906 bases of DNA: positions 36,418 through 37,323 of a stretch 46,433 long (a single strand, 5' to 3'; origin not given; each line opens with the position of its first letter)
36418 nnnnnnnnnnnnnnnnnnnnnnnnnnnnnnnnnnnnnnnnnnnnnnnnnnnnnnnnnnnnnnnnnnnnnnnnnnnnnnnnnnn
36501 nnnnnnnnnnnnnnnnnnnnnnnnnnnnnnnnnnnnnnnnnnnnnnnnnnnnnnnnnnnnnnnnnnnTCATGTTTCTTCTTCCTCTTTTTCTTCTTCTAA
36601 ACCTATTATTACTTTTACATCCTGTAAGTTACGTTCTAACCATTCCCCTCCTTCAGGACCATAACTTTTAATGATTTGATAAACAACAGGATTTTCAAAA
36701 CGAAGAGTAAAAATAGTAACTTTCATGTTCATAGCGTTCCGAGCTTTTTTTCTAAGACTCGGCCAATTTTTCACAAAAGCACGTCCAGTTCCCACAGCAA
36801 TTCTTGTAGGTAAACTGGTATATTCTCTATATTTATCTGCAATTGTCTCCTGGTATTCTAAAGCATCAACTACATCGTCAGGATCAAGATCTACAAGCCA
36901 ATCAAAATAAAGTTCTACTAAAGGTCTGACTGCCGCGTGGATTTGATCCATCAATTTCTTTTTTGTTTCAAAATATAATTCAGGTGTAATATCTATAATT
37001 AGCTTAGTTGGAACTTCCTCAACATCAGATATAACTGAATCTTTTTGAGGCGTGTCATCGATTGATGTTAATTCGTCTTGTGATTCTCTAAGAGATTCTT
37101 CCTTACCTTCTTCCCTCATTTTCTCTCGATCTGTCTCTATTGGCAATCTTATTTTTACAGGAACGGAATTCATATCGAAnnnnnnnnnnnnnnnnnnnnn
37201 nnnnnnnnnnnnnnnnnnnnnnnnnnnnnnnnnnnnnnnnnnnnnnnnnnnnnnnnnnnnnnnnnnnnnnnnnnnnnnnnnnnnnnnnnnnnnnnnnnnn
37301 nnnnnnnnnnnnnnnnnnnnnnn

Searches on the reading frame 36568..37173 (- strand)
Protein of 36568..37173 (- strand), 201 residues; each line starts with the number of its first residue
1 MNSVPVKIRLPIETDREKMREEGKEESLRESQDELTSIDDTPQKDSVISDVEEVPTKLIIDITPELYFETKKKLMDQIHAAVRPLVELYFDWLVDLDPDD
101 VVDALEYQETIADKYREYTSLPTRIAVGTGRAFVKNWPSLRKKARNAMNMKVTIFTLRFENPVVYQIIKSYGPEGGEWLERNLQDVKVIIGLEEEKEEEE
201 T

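Call 36: search_protein_families(library=pfam, max_evalue=0.01, proteins=[window:36568-37173:-])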
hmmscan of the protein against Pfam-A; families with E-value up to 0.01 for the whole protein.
window:36568-37173:- (201 aa): 0 families

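Call 60: search_protein_families(library=phrogs, max_evalue=0.01, proteins=[window:36568-37173:-])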
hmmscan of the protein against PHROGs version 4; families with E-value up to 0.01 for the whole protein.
window:36568-37173:- (201 aa): 1 family
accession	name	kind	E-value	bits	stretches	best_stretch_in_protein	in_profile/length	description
phrog_12463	-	unknown function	0.0098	15.9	0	30-118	30-122/279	-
